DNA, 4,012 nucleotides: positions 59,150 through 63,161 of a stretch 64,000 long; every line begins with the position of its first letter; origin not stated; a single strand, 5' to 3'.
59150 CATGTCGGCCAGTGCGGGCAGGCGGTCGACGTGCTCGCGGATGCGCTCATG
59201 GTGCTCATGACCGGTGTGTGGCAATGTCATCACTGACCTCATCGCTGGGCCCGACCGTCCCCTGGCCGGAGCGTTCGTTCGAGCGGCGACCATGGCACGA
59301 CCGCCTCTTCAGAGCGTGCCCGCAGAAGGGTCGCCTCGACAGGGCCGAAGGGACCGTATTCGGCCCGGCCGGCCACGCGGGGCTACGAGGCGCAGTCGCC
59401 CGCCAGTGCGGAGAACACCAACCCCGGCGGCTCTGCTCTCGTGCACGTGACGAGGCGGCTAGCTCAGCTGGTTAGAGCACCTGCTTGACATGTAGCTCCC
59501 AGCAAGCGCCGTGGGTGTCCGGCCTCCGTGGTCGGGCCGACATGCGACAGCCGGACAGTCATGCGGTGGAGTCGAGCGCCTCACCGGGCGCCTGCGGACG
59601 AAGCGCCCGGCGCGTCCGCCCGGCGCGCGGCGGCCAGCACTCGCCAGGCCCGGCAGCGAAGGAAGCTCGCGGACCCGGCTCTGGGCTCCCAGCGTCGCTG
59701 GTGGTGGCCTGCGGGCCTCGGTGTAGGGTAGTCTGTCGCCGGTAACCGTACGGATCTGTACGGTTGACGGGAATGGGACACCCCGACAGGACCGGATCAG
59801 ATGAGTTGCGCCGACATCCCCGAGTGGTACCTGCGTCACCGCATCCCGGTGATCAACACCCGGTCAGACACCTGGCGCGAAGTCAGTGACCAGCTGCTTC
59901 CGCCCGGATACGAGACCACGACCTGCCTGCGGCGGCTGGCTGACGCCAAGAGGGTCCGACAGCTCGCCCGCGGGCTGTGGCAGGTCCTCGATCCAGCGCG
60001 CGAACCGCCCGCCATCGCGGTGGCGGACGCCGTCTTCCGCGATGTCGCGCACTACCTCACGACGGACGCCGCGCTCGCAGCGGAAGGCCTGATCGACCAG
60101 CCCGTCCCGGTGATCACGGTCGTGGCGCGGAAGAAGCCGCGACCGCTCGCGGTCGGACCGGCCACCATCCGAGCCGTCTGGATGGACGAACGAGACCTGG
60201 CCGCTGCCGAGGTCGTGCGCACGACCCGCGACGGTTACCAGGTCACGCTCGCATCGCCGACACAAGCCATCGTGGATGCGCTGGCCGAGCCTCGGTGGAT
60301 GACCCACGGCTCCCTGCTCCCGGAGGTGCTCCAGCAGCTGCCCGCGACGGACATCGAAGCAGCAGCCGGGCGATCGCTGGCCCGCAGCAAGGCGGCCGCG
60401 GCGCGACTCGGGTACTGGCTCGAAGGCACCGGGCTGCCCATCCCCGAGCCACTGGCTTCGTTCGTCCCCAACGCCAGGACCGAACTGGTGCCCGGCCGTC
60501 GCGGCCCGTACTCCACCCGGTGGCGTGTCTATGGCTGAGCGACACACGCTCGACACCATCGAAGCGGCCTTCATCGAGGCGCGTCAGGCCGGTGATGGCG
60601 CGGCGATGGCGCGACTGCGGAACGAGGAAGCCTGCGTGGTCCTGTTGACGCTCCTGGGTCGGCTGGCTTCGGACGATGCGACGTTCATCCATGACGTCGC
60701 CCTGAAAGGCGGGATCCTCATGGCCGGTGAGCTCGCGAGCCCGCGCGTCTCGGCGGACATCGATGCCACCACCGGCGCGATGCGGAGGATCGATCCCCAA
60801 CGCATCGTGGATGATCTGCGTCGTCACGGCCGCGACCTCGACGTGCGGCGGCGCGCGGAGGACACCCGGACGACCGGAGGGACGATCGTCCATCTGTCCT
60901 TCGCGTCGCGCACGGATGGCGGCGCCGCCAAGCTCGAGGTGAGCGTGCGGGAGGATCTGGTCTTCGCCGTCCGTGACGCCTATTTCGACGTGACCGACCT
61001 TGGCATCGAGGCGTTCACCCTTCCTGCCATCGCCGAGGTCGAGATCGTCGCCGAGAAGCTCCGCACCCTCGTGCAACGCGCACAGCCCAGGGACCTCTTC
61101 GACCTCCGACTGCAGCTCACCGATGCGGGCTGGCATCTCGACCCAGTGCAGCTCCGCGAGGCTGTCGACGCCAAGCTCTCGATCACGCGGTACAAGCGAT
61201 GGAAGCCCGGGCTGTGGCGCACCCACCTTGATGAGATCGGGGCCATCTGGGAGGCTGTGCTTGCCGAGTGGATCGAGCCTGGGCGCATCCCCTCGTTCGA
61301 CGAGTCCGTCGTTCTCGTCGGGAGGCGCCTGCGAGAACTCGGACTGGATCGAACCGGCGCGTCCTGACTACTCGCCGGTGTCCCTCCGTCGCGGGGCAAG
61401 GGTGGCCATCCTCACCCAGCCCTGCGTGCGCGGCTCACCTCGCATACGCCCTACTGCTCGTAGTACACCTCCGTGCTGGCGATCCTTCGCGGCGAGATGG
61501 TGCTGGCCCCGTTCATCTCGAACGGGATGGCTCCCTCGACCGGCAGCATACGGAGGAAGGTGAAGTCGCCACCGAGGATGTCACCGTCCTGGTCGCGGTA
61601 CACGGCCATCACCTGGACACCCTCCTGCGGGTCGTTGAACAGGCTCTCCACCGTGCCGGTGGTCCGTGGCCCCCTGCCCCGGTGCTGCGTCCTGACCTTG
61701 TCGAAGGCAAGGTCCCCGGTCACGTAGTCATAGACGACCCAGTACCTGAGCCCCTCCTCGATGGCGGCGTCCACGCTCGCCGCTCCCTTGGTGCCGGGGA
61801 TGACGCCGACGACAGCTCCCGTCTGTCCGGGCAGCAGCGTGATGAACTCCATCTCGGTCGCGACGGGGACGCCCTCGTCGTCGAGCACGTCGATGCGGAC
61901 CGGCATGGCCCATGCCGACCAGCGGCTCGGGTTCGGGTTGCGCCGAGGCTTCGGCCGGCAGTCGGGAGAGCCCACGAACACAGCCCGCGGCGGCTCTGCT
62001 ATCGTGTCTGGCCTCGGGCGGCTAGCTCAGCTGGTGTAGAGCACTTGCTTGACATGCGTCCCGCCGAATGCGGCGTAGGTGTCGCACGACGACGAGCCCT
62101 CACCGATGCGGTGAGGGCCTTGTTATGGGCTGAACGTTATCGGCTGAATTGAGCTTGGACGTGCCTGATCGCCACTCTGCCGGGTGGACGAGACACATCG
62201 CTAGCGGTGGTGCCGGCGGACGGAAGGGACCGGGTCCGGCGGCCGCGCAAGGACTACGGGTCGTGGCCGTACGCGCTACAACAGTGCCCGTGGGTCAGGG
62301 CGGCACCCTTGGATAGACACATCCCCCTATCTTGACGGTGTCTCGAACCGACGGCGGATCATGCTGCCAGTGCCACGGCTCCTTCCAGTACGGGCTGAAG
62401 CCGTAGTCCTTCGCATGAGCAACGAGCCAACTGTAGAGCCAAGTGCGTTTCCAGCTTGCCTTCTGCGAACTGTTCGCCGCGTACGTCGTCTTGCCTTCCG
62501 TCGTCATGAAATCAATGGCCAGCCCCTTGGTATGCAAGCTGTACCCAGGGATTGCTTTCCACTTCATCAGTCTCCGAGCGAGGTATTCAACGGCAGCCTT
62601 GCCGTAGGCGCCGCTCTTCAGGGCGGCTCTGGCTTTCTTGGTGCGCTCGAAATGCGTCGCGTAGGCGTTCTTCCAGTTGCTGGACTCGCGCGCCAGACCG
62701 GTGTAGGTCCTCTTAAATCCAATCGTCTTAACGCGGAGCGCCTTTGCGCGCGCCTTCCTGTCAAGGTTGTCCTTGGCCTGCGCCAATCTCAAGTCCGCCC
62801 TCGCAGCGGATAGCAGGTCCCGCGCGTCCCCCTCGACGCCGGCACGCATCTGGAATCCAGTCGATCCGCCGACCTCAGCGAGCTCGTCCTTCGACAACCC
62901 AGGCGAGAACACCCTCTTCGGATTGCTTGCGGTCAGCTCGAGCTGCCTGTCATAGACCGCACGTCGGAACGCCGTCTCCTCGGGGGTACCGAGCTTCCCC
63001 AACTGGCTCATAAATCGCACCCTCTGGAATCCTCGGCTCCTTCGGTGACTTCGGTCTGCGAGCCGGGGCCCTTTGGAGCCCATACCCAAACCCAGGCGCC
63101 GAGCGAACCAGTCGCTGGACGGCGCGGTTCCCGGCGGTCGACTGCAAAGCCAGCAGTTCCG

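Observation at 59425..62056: Two promoter-bearing 5' halves of tRNA-Val(GAC) bracket the AbiE cassette, and neither has a 3' half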

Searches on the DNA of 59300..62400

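Call 75: search_rna_families(source=window, start=59300, end=62400, threshold=evalue, max_evalue=10, show_alignments=2)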
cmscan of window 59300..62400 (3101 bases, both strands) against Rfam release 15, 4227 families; matches with E-value up to 10: 3.
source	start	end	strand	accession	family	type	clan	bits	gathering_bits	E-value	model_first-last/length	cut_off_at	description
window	59571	59616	-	RF01340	CRISPR-DR29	Gene; CRISPR;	-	22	39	0.2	1-37/37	no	CRISPR RNA direct repeat element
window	61942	61996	-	RF02917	Burkholderiales-2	Cis-reg;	-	19.7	67.9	4.8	1-74/74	no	Burkholderiales-2 RNA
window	61979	62127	+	RF02867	ncS011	Gene; sRNA;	-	11.5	48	9.4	1-207/207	no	Burkholderia sRNA 11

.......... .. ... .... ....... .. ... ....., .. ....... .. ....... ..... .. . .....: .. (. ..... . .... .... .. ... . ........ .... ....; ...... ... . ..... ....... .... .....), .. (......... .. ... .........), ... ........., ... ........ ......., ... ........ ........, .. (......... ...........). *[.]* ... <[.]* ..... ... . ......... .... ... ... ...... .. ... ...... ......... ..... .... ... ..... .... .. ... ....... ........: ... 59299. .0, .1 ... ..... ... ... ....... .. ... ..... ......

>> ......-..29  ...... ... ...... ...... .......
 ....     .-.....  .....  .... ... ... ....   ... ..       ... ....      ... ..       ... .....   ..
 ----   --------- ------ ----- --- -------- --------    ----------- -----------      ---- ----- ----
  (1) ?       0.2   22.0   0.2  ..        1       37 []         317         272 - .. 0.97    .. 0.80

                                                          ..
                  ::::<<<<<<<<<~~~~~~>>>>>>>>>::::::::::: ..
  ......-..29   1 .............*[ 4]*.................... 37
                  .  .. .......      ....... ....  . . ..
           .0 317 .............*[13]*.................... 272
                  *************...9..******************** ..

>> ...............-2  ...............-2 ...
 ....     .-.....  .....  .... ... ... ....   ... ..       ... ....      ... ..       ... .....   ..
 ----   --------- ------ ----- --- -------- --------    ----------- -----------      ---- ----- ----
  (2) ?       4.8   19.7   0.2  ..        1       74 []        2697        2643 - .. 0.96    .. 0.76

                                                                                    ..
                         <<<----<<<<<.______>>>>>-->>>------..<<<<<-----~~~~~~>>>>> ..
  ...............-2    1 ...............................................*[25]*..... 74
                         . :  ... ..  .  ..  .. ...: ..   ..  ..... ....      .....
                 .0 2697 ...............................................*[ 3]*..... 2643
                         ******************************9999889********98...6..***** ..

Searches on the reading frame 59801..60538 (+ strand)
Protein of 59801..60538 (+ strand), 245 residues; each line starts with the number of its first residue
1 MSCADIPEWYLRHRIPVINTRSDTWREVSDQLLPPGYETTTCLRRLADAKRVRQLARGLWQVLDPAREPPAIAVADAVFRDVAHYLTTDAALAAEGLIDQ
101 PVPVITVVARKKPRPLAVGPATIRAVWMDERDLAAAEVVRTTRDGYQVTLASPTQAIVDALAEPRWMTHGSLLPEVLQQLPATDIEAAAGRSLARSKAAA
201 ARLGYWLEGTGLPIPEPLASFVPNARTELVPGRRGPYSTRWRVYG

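Call 11: search_protein_families(library=pfam, proteins=[window:59801-60538:+], max_evalue=0.01)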
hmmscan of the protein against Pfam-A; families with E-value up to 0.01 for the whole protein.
window:59801-60538:+ (245 aa): 0 families

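Call 25: find_encoding_contigs(protein=window:59801-60535:+, flank=10000, max_places=10)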
Protein window:59801-60535:+ (245 aa): no gene with exactly this product is on record in the collection.

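Call 65: search_protein_families(library=ncbifam, proteins=[window:59801-60538:+], max_evalue=0.001)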
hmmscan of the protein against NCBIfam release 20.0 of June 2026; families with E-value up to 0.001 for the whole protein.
window:59801-60538:+ (245 aa): 0 families

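Call 76: search_protein_families(library=padloc, proteins=[window:59801-60538:+], max_evalue=0.01)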
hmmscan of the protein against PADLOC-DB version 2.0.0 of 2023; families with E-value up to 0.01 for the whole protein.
window:59801-60538:+ (245 aa): 12 families
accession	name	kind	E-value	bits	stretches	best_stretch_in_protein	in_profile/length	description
PDLC02267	AbiEi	-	6.3e-12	43.5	1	29-242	27-237/252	AbiEi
PDLC02282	AbiEi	-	2.8e-06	24.9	1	37-210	32-210/260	AbiEi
PDLC02283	AbiEi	-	3e-06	25.1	1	40-163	32-153/201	AbiEi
PDLC02276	AbiEi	-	7.1e-06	23.7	1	70-217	70-215/270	AbiEi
PDLC02270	AbiEi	-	1.3e-05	22.5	1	38-208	30-208/265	AbiEi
PDLC02266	AbiEi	-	0.00016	19.2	1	24-211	19-211/258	AbiEi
PDLC02225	AbiEi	-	0.0002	19.2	1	40-162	32-146/198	AbiEi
PDLC02239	AbiEi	-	0.00032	18.5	1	41-162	25-145/195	AbiEi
PDLC02232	AbiEi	-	0.00048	18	1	40-112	38-113/177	AbiEi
PDLC02230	AbiEi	-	0.00048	17.9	1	42-163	22-137/192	AbiEi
PDLC02241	AbiEi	-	0.0011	16.8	1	41-114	30-100/199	AbiEi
PDLC02265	AbiEi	-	0.0039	15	1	41-161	30-148/198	AbiEi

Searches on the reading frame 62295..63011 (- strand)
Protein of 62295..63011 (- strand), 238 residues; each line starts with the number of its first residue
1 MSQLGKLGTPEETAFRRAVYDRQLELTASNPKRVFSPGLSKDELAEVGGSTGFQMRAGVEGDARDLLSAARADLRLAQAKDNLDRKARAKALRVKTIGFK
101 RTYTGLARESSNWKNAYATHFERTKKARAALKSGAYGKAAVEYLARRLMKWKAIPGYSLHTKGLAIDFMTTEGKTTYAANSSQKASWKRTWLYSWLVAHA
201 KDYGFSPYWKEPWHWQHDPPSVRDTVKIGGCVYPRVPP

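Call 65: search_protein_families(library=ncbifam, proteins=[window:62295-63011:-], max_evalue=0.001)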
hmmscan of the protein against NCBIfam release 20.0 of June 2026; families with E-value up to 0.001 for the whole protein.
window:62295-63011:- (238 aa): 1 family
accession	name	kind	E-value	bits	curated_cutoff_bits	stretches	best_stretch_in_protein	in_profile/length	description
NF041194.1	LD_carboxy_LdcB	exception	5.5e-05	23.2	275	1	150-205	87-131/180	LD-carboxypeptidase LdcB/DacB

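Call 76: search_protein_families(library=padloc, proteins=[window:62295-63011:-], max_evalue=0.01)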
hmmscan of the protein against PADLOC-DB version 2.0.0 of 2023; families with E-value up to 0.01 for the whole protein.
window:62295-63011:- (238 aa): 0 families
